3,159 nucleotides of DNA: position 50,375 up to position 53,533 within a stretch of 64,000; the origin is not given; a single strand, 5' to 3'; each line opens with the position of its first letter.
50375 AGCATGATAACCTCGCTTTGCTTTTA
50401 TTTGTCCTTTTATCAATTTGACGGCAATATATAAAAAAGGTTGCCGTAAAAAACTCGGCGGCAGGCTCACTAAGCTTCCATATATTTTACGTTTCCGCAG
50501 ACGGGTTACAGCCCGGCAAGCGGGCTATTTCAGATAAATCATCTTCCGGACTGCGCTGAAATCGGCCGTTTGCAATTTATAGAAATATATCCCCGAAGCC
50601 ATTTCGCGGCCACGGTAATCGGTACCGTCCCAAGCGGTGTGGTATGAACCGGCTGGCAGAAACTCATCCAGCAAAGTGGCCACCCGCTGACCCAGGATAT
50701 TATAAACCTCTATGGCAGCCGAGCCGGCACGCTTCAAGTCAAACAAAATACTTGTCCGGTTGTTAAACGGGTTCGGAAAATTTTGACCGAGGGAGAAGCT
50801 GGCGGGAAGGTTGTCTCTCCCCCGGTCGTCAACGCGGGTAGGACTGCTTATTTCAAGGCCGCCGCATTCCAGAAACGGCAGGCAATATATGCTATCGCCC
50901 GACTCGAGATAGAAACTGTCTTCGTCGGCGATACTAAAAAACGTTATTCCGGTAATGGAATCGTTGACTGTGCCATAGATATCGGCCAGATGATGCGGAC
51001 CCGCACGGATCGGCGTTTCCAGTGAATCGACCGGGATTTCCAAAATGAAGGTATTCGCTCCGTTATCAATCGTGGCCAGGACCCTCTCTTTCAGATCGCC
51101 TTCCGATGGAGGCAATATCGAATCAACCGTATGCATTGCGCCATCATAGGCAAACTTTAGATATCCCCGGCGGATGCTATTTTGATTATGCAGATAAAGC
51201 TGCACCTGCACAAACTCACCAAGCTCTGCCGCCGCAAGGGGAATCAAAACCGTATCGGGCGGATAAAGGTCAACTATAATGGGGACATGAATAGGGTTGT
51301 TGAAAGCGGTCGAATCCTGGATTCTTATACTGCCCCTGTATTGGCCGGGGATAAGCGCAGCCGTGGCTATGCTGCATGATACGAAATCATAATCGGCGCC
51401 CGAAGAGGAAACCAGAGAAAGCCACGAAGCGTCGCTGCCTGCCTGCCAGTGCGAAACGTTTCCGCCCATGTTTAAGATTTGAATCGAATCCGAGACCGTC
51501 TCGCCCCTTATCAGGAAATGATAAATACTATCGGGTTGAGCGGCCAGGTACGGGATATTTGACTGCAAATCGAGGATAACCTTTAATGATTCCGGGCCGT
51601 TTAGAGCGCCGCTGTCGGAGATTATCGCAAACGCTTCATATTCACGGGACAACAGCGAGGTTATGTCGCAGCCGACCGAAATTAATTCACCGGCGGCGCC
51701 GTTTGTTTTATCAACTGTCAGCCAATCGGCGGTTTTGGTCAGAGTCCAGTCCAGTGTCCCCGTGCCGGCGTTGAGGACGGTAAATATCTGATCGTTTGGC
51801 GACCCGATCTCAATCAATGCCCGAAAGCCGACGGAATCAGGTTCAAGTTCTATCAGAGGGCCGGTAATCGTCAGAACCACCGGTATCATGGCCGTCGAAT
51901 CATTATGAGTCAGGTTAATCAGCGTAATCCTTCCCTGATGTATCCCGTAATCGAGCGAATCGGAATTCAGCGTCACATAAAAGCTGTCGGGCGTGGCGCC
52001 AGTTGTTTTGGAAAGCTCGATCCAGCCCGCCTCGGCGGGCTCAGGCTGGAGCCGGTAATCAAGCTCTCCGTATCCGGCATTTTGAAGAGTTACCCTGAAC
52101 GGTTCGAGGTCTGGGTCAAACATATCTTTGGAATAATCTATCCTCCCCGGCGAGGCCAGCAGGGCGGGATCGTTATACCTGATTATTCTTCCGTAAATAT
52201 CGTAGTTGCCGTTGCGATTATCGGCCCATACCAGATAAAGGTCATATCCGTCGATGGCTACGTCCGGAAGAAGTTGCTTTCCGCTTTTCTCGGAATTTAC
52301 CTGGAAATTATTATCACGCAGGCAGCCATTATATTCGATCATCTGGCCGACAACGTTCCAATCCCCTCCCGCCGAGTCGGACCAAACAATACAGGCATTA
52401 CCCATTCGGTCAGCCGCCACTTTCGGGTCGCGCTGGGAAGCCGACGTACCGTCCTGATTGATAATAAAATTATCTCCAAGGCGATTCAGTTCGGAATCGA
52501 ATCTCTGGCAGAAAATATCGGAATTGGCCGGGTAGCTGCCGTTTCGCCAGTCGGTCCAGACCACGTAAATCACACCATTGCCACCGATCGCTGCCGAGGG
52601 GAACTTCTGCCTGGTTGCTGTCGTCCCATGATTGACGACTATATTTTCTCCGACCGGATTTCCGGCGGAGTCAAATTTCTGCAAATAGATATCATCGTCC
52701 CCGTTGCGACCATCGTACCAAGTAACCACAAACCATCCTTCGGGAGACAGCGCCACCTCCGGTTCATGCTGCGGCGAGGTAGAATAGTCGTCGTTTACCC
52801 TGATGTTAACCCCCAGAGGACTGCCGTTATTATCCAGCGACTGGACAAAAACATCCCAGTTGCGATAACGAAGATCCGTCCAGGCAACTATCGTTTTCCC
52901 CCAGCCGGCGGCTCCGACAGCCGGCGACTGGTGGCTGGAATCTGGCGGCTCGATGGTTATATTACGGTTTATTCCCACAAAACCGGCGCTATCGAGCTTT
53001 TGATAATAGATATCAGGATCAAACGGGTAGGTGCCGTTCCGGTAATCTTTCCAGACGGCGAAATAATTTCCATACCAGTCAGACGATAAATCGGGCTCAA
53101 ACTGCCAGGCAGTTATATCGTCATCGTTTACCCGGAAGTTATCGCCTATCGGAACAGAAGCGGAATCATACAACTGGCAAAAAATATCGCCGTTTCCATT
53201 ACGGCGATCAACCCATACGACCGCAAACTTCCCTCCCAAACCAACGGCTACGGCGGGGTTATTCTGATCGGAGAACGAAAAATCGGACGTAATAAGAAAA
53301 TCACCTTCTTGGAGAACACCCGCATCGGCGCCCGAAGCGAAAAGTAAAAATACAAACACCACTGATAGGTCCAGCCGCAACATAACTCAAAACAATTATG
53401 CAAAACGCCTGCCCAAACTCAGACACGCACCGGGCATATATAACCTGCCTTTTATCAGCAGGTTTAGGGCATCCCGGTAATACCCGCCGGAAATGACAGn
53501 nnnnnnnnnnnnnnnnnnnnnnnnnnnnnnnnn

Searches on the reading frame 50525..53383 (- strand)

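Call 32: search_protein_families(library=pfam, proteins=[window:50525-53383:-], max_evalue=0.00001)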
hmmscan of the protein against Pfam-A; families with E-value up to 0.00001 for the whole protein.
window:50525-53383:- (952 aa): 3 families
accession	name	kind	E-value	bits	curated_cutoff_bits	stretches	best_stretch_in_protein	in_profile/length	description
PF19190.6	BACON_2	-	1.7e-09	37.9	25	0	532-566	21-55/94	Viral BACON domain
PF13860.13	FlgD_ig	-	5.8e-08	33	27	1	885-939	21-75/79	FlgD Ig-like domain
PF18962.6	Por_Secre_tail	-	1.8e-06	28.6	27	0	869-949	2-74/75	Secretion system C-terminal sorting domain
